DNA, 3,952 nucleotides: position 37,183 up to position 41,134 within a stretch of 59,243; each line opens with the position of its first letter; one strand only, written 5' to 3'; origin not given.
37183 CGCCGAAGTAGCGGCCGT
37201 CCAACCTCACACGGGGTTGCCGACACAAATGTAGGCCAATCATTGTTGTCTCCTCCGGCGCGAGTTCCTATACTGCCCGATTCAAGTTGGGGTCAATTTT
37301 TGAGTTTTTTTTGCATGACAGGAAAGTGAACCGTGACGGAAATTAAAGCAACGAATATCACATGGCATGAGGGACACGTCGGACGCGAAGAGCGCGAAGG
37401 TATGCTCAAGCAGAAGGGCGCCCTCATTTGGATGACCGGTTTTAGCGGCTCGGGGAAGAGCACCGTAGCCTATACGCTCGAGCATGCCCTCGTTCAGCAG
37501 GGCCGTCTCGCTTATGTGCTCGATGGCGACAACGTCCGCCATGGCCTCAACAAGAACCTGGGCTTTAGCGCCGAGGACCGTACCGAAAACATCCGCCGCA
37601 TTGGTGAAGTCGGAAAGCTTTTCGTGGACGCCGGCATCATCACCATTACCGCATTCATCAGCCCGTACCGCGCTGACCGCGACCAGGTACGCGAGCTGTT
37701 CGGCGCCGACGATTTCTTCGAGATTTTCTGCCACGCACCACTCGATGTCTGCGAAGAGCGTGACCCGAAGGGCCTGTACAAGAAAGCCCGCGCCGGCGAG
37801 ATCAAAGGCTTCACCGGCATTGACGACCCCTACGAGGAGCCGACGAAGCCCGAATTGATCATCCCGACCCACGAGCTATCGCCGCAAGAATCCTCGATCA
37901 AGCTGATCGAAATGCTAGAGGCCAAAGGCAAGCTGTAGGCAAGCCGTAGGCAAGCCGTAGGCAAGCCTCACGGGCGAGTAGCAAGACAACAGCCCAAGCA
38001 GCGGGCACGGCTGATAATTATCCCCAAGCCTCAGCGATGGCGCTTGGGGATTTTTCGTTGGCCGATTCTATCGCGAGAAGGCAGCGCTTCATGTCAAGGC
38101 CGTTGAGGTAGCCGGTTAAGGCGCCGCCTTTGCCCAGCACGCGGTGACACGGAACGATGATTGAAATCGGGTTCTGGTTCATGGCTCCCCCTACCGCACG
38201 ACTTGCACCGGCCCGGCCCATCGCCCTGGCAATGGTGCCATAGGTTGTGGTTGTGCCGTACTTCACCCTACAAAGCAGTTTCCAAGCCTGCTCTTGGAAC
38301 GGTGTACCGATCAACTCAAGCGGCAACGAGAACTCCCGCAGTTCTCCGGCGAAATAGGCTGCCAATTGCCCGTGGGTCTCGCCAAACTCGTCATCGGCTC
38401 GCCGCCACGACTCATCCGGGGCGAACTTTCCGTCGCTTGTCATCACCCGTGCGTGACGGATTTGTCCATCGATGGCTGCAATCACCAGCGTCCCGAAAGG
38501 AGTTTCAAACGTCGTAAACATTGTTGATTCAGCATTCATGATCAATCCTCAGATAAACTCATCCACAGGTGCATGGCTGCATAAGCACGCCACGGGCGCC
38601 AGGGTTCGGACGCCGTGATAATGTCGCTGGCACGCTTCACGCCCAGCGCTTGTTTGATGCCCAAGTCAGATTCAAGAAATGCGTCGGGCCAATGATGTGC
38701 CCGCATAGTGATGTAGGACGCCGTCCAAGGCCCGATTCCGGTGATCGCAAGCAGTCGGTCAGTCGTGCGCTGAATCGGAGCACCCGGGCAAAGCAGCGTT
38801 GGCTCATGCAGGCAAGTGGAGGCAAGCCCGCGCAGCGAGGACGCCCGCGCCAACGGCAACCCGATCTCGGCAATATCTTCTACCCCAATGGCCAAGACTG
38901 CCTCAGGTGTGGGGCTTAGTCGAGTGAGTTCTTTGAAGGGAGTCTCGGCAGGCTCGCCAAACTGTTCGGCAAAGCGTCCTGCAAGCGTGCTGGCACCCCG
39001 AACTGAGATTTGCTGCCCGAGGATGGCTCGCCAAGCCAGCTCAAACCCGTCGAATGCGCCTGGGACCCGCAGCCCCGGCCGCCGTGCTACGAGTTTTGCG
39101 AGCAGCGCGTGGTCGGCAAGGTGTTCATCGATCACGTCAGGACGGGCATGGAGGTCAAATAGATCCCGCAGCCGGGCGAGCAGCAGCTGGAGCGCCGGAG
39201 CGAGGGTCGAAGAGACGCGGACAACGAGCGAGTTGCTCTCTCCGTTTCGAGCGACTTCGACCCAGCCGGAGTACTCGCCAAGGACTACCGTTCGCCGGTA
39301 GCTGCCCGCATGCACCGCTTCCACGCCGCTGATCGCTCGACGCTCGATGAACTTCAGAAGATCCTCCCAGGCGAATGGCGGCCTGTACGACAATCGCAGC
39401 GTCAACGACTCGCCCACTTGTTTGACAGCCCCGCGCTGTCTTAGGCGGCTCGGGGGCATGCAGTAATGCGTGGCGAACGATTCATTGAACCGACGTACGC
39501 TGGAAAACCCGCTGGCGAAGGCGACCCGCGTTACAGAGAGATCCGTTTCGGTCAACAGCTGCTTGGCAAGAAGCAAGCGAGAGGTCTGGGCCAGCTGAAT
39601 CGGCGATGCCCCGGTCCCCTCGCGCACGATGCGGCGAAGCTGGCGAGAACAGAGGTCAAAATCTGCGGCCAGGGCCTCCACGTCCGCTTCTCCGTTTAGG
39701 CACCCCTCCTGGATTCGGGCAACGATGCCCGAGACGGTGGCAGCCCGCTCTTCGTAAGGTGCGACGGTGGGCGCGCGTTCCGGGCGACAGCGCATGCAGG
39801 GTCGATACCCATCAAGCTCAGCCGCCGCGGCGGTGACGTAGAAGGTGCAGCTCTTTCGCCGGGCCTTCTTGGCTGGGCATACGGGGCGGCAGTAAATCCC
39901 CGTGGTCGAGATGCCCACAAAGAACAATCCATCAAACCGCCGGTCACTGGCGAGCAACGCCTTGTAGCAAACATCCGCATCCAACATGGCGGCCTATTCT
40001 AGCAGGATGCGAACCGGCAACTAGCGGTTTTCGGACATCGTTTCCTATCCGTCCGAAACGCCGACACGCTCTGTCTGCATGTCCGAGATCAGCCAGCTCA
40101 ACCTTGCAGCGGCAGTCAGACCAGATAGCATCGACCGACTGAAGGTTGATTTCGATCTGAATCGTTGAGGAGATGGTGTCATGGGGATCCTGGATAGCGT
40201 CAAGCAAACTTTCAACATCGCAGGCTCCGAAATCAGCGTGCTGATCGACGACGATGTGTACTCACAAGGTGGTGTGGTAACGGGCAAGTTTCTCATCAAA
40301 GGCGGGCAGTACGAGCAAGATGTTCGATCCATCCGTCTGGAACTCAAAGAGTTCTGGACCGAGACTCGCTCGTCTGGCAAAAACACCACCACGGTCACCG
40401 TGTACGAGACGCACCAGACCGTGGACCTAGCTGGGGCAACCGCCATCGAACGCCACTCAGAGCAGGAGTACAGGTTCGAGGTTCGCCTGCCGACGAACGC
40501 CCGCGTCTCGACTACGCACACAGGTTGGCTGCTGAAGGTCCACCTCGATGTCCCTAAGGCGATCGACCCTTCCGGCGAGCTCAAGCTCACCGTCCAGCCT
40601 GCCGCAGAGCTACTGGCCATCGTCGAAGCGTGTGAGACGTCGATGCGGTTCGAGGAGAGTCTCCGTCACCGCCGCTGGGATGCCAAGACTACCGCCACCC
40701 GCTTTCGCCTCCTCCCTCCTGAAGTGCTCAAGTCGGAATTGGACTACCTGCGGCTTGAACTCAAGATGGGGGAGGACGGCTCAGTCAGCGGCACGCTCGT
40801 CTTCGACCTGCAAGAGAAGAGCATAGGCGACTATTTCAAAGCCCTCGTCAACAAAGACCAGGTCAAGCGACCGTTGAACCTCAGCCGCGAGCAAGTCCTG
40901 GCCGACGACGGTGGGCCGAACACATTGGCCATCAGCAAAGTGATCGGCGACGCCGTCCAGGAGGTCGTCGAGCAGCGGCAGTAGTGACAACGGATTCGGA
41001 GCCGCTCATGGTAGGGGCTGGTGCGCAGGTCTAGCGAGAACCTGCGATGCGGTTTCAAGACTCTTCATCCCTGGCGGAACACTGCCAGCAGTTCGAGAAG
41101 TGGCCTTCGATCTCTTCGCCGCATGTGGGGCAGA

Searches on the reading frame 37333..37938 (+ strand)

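Call 56: search_protein_families(library=pfam, proteins=[window:37333-37938:+], max_evalue=0.001)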
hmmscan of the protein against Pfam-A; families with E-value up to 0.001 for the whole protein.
window:37333-37938:+ (201 aa): 3 families
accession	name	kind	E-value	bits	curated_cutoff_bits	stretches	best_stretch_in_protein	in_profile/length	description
PF01583.26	APS_kinase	-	6.8e-72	240.9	21.1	1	28-177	1-151/152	Adenylylsulphate kinase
PF13671.12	AAA_33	-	1.9e-08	35.1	27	1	31-144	1-115/143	AAA domain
PF08433.16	KTI12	-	0.0002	21.4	22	1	30-87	2-56/271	Chromatin associated protein KTI12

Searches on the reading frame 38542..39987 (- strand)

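Call 56: search_protein_families(library=pfam, proteins=[window:38542-39987:-], max_evalue=0.001)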
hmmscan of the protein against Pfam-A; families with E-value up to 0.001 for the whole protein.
window:38542-39987:- (481 aa): 4 families
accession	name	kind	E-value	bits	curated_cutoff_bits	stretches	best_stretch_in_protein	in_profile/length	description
PF06029.17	AlkA_N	-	1.3e-39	135.5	26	1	196-313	1-118/118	AlkA N-terminal domain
PF02805.21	Ada_Zn_binding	-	6.5e-27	93.8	23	1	7-70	2-65/65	Metal binding domain of Ada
PF12833.13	HTH_18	-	3.2e-20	72.7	33.6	1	106-185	1-80/80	Helix-turn-helix domain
PF00730.31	HhH-GPD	-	3.6e-06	27.7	26.2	1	320-420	2-67/108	HhH-GPD superfamily base excision DNA repair protein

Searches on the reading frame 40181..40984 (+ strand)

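Call 81: search_protein_families(library=pfam, proteins=[window:40181-40984:+], max_evalue=0.0001)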
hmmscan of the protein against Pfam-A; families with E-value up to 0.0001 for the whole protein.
window:40181-40984:+ (267 aa): 1 family
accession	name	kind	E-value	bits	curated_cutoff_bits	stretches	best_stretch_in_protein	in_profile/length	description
PF07070.16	Spo0M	-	9.5e-17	61.7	23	1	10-153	7-149/213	SpoOM protein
